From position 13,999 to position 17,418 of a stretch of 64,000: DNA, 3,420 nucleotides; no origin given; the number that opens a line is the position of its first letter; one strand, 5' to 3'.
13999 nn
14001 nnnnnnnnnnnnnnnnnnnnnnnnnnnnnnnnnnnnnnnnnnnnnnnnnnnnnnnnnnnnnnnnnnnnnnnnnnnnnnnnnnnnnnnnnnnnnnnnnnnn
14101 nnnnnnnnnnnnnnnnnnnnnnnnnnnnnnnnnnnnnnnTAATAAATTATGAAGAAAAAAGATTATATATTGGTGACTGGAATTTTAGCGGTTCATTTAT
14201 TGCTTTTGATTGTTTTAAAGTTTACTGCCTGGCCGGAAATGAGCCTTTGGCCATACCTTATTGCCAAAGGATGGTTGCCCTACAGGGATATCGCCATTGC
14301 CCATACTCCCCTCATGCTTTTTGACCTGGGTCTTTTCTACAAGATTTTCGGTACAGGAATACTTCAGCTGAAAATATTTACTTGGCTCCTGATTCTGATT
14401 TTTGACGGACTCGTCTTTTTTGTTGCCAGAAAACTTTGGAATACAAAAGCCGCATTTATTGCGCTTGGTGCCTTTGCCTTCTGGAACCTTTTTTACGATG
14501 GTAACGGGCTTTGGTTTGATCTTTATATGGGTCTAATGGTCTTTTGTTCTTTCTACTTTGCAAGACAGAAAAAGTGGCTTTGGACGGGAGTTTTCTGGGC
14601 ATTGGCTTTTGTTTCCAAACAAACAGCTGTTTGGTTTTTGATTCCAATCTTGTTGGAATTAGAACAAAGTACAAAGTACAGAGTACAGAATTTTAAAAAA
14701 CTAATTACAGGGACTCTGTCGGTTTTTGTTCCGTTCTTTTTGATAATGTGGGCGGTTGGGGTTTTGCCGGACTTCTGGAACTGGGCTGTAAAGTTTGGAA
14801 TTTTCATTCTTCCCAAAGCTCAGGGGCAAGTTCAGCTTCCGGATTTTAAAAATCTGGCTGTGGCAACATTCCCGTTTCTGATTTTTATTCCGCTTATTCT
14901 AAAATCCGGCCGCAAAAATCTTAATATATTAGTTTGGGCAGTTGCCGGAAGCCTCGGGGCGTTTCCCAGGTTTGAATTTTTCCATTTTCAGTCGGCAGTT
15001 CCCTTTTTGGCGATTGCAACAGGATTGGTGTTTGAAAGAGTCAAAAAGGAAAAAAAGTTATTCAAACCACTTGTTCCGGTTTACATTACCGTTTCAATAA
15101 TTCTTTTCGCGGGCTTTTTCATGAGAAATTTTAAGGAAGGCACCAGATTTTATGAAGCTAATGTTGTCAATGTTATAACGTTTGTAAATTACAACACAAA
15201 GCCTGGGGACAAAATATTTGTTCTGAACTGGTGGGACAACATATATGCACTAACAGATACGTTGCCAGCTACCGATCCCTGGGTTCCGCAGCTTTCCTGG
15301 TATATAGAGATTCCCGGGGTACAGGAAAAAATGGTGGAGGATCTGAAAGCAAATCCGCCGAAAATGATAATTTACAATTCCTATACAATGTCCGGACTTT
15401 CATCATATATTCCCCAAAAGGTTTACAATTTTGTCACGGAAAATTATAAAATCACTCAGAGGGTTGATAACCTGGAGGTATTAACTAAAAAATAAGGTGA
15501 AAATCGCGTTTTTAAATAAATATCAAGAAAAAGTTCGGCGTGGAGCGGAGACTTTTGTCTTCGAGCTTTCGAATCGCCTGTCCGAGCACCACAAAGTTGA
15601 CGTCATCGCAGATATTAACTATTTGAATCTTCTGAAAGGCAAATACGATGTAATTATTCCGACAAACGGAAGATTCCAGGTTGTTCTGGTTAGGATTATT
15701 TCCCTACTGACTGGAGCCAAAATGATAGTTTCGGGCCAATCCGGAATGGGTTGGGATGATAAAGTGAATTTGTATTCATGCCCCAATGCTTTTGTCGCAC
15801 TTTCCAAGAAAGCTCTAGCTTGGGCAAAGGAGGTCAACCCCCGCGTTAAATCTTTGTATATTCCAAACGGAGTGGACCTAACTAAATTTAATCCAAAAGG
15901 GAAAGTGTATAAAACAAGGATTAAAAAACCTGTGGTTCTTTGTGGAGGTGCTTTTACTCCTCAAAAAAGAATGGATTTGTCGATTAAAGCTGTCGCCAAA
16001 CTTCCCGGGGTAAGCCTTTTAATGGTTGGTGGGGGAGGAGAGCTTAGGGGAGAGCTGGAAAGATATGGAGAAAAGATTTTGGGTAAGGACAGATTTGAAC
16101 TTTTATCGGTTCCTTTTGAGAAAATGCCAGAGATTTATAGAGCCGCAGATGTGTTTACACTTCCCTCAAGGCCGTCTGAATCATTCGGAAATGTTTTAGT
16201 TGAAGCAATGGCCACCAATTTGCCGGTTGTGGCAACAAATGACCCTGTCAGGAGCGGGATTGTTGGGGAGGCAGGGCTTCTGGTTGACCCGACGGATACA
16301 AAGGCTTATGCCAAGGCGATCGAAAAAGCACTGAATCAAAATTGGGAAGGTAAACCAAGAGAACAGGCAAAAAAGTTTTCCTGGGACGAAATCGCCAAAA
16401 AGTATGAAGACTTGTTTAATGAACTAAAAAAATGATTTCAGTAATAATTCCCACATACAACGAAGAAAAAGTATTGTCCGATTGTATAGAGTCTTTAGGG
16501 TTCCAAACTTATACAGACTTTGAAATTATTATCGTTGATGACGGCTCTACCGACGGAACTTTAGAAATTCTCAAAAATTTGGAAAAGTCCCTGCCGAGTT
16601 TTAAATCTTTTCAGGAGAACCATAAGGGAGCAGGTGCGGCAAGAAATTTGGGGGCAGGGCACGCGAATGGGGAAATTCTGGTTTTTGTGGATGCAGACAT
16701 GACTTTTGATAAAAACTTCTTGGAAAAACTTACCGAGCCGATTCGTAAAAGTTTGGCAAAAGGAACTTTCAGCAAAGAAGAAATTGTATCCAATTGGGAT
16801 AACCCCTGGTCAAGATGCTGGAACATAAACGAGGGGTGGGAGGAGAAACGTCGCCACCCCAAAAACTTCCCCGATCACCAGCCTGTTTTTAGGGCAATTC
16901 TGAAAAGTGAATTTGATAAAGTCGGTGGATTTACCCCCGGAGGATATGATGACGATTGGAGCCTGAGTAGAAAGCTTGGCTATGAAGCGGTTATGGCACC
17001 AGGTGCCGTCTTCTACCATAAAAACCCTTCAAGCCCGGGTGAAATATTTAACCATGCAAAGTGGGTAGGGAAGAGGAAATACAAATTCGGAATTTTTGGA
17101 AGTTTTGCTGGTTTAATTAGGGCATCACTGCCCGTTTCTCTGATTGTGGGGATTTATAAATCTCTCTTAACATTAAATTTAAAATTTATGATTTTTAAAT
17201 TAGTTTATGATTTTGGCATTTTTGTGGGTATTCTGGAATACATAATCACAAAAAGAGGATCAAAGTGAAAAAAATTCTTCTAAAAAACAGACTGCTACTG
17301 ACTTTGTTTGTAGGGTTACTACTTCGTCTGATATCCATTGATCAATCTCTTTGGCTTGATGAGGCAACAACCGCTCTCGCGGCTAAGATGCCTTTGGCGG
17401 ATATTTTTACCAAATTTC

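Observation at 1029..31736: Glycan island with five GT-C (ArnT/PMT-like) paralogs plus Wzx, Wzy-family, PGT and GDP-mannose supply: possible lipomannan-like/polyprenyl-P-sugar-dependent envelope glycan or protein glycosylation system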

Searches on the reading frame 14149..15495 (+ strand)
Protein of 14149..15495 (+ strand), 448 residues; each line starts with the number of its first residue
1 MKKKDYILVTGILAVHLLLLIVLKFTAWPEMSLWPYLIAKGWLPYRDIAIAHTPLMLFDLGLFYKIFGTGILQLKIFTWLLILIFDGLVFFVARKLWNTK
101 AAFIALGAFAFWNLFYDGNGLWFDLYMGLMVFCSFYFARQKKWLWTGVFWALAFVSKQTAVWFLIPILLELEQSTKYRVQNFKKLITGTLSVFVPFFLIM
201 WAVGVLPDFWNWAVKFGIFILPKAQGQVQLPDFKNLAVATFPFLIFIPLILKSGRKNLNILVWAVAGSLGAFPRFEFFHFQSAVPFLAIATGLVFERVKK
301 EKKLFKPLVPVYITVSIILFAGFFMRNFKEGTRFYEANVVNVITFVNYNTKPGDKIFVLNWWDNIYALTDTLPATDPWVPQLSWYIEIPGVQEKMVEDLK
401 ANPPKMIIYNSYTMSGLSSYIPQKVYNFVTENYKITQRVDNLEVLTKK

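Call 4: search_protein_families(library=pfam, proteins=[window:14149-15495:+], max_evalue=0.01)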
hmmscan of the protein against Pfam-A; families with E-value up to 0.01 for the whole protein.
window:14149-15495:+ (448 aa): 1 family
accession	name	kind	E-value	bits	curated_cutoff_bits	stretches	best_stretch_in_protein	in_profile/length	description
PF13231.12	PMT_2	-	1.7e-08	35.3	26.1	1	52-201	2-160/160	Dolichyl-phosphate-mannose-protein mannosyltransferase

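Call 13: search_protein_families(library=ncbifam, proteins=[window:14149-15495:+], max_evalue=0.1)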
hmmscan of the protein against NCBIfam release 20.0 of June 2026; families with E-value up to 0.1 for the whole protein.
window:14149-15495:+ (448 aa): 1 family
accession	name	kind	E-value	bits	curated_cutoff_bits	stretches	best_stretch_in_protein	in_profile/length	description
NF046093.1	AZOBR_p60025_fam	subfamily_domain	0.0017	17.6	150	1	63-195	104-230/232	AZOBR_p60025 family cell surface glycopolymer formation protein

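Call 16: search_solved_structures(query=window:14149-15495:+, max_evalue=10)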
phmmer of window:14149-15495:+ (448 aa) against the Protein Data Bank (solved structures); distinct sequences matched with E-value up to 10: 23.
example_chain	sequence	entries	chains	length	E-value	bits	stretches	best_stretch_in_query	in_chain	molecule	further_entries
3hl5_A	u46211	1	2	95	0.32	13.2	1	321-387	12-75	Baculoviral IAP repeat-containing protein 4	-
2vsl_A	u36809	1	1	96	0.34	13.1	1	321-387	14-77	BACULOVIRAL IAP REPEAT-CONTAINING PROTEIN 4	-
4kmp_A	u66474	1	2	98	0.35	13.1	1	321-387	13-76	E3 ubiquitin-protein ligase XIAP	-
1nw9_A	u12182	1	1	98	0.36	13.1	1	321-387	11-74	Baculoviral IAP repeat-containing protein 4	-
8gh7_A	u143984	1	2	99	0.37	13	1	321-387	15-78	E3 ubiquitin-protein ligase XIAP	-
2opy_A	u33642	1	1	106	0.44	12.8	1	321-387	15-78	Baculoviral IAP repeat-containing protein 4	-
2opz_A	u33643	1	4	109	0.47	12.7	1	321-387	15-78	Baculoviral IAP repeat-containing protein 4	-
9n1r_A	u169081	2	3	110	0.48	12.6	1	321-387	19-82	E3 ubiquitin-protein ligase XIAP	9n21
5c0k_A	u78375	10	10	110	0.48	12.6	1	321-387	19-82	E3 ubiquitin-protein ligase XIAP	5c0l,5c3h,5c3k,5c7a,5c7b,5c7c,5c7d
9xyq_A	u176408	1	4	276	0.49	12.6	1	338-390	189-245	juvenile hormone acid methyltransferase JHAMT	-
9xyo_A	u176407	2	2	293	0.55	12.4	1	338-390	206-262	juvenile hormone acid methyltransferase | juvenile hormone acid methyltransferase JHAMT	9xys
2jk7_A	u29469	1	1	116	0.56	12.4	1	321-387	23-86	BACULOVIRAL IAP REPEAT-CONTAINING PROTEIN 4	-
1g3f_A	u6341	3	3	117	0.57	12.4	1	321-387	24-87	INHIBITOR OF APOPTOSIS PROTEIN 3 | Baculoviral IAP repeat-containing protein 4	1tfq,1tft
1f9x_A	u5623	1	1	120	0.61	12.3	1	321-387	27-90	INHIBITOR OF APOPTOSIS PROTEIN XIAP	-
1g73_C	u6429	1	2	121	0.62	12.3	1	321-387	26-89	INHIBITORS OF APOPTOSIS-LIKE PROTEIN ILP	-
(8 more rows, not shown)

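Call 49: search_protein_representatives(protein=window:14149-15495:+)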
Query: 448 residues. Proteins with E-value up to 0.001 (for the whole library): 717; up to 1e-10: 427; up to 1e-30: 198. The best 150 are listed.
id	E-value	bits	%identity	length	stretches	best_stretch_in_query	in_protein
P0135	2.1e-129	449.1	47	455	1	8-446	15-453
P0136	8.6e-110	384.4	40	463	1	5-441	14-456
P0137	1.9e-108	380.0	42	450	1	2-447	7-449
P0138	2.2e-106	373.2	41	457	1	6-445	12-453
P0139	3.8e-106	372.4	43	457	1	11-445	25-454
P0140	4.8e-106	372.1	46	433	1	4-408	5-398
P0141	7.4e-105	368.2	44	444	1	1-443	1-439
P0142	3.1e-104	366.1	45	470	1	4-437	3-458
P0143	2.0e-100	353.5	40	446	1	2-447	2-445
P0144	4.4e-100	352.4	41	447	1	7-445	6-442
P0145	6.0e-100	352.0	38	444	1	12-437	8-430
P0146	1.1e-99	351.1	41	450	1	7-447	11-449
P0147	1.1e-96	341.3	42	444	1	11-435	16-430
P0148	2.1e-95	337.0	42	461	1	3-439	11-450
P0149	1.5e-92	327.6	40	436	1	12-435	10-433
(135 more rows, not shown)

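Call 52: search_solved_structures(query=A4, max_evalue=10)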
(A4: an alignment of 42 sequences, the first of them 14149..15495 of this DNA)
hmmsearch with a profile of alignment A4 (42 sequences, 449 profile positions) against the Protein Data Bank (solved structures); distinct sequences matched with E-value up to 10: 4.
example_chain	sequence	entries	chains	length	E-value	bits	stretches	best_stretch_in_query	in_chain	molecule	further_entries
23gf_B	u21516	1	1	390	4.6e-05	25.6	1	42-198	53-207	GPI mannosyltransferase 1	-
23gx_B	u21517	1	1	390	5.1e-05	25.4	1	43-198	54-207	GPI mannosyltransferase 1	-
2plc_A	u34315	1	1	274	0.71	11.8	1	384-440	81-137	PHOSPHATIDYLINOSITOL-SPECIFIC PHOSPHOLIPASE C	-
1aod_A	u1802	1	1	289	0.76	11.7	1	384-440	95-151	PHOSPHATIDYLINOSITOL-SPECIFIC PHOSPHOLIPASE C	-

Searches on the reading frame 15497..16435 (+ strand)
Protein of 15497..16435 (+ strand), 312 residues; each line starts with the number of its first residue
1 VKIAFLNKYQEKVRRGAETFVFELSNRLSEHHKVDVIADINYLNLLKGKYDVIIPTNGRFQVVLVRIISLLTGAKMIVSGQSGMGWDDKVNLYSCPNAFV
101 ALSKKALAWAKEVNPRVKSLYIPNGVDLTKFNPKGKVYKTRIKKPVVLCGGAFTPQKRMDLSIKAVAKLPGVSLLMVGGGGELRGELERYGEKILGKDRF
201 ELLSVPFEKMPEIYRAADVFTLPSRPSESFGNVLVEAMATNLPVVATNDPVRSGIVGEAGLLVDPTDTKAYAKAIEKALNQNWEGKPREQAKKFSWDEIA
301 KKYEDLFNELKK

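Call 4: search_protein_families(library=pfam, proteins=[window:15497-16435:+], max_evalue=0.01)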
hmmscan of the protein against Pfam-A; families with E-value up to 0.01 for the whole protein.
window:15497-16435:+ (312 aa): 4 families
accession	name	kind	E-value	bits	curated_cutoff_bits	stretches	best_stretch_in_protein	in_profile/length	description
PF00534.26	Glycos_transf_1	-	8.3e-27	94.2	26.4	1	142-292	13-166/172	Glycosyl transferases group 1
PF13692.12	Glyco_trans_1_4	-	9.9e-26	91.1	27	1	145-280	2-141/142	Glycosyl transferases group 1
PF20706.3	GT4-conflict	-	9.1e-05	22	26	1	141-248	194-312/385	Family 4 Glycosyltransferase in conflict systems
PF13439.12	Glyco_transf_4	-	0.00016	22.2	28.5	0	16-39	3-27/170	Glycosyltransferase Family 4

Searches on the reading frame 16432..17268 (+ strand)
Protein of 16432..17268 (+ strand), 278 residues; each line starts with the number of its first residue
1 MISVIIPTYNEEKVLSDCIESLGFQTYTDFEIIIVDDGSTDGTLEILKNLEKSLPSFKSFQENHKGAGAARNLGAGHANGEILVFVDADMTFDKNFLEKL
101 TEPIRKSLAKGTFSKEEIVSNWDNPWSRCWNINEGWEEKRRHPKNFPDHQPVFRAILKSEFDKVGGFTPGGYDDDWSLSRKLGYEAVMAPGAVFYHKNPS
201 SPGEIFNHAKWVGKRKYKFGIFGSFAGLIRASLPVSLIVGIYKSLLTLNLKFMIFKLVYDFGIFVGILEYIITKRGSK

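Call 4: search_protein_families(library=pfam, proteins=[window:16432-17268:+], max_evalue=0.01)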
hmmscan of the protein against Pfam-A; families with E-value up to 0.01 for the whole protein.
window:16432-17268:+ (278 aa): 4 families
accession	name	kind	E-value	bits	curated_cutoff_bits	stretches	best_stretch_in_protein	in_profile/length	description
PF00535.33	Glycos_transf_2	-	6.3e-36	124.3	23.3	1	3-163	1-166/168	Glycosyl transferase family 2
PF13641.12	Glyco_tranf_2_3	-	1e-14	55.6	27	1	2-207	3-222/230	Glycosyltransferase like family 2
PF10111.15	Glyco_tranf_2_2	-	4.1e-14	53.1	27.3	1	3-102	1-104/276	Glycosyltransferase like family 2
PF13704.12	Glyco_tranf_2_4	-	5.4e-05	24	27.5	1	31-89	21-81/98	Glycosyl transferase family 2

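Call 13: search_protein_families(library=ncbifam, proteins=[window:16432-17268:+], max_evalue=0.1)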
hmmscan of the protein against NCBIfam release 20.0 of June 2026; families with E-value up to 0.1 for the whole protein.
window:16432-17268:+ (278 aa): 31 families (the best 25 are shown)
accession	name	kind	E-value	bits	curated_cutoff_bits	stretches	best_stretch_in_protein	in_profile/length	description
NF007482.0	PRK10073.1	equivalog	9.4e-25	87.3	423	1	2-102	8-108/334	glycosyltransferase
NF041875.1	EPS_EpsD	equivalog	3.1e-24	86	370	1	2-200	1-210/325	exopolysaccharide biosynthesis glycosyltransferase EpsD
NF047683.1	TeichurnBiosyTuaG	equivalog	2.6e-22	79.7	400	1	2-121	8-128/252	teichuronic acid biosynthesis protein TuaG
TIGR04283.1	glyco_like_mftF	equivalog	3.1e-22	79.2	182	1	2-182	1-169/221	TIGR04283 family arsenosugar biosynthesis glycosyltransferase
TIGR03937.1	PgaC_IcaA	equivalog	2.9e-19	69.3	422.3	1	1-106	46-152/407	poly-beta-1,6-N-acetyl-D-glucosamine synthase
NF038299.1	EPS_HpsN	equivalog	2e-16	59.9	425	1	1-102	2-104/317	hormogonium polysaccharide biosynthesis glycosyltransferase HpsN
NF050050.1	ProtGlycPglI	equivalog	3.9e-16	59.3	500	1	2-106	4-110/306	GalNAc(5)-diNAcBac-PP-undecaprenol beta-1,3-glucosyltransferase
NF038302.1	EPS_HpsE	equivalog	2.4e-15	56.3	300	1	2-122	3-128/307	hormogonium polysaccharide biosynthesis glycosyltransferase HpsE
TIGR03965.1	mycofact_glyco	equivalog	7.3e-15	54.8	280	1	2-103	76-178/467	mycofactocin biosynthesis glycosyltransferase MftF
NF041394.1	GtaseAglG_Halo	equivalog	7.9e-13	48.3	440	1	2-103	3-106/304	glucosyl-dolichyl phosphate glucuronosyltransferase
NF053739.1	GlytfEpsEBac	equivalog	2.4e-12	46.4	450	1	2-99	3-102/265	glycosyltransferase EpsE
TIGR03111.1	glyc2_xrt_Gpos1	hypoth_equivalog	1.7e-11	43.6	363.95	1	2-102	51-154/439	TIGR03111 family XrtG-associated glycosyltransferase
TIGR04182.1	glyco_TIGR04182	equivalog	1.7e-10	40.8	325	1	2-110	2-103/293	S-layer glycoprotein N-glycosyltransferase AglJ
TIGR04242.1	nodulat_NodC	equivalog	2.2e-10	40.1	550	1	2-107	50-159/395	chitooligosaccharide synthase NodC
NF010496.0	PRK13915.1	equivalog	3.4e-10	39.5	262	1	2-104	33-142/307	glucosyl-3-phosphoglycerate synthase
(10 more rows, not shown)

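Call 44: search_solved_structures(query=window:16432-17268:+, max_evalue=0.01)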
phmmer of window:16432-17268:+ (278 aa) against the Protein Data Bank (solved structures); distinct sequences matched with E-value up to 0.01: 40.
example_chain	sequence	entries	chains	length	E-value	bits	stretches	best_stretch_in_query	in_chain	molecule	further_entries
2z87_A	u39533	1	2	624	4.8e-24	88.2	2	1-110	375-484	Chondroitin synthase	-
2z86_A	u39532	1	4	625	4.8e-24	88.2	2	1-110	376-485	Chondroitin synthase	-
5hea_A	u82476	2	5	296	1.7e-17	66.7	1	1-101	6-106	Putative glycosyltransferase (GalT1)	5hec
5tze_C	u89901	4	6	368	5.5e-15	58.5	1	2-98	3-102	Glycosyl transferase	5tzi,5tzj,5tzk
5tz8_A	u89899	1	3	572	1.1e-14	57.5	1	2-98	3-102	Glycosyl transferase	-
3bcv_A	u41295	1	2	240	2.3e-14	56.5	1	2-98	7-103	Putative glycosyltransferase protein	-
6p61_A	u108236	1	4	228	4.3e-12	49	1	2-97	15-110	Glycosyltransferase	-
6yv7_B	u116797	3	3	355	1.1e-10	44.4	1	2-196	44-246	Glycosyl transferase, family 2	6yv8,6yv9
6yv7_A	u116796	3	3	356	1.1e-10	44.4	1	2-196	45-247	Glycosyl transferase, family 2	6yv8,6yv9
5mlz_A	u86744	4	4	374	6.5e-10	41.8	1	2-122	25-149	Dolichol monophosphate mannose synthase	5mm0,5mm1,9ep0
6h1j_A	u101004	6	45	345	8.4e-10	41.5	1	2-100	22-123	Probable ss-1,3-N-acetylglucosaminyltransferase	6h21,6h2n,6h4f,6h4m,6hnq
8bz8_A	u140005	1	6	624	1.1e-09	41.1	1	2-129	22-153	Glycosyltransferase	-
8bz4_A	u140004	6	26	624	1.1e-09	41.1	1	2-129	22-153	Glycosyltransferase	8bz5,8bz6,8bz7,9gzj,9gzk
8vh7_A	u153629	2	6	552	1.5e-09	40.6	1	1-97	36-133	Heparosan synthase B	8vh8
8viw_A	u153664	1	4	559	1.5e-09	40.6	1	1-97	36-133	Heparosan synthase B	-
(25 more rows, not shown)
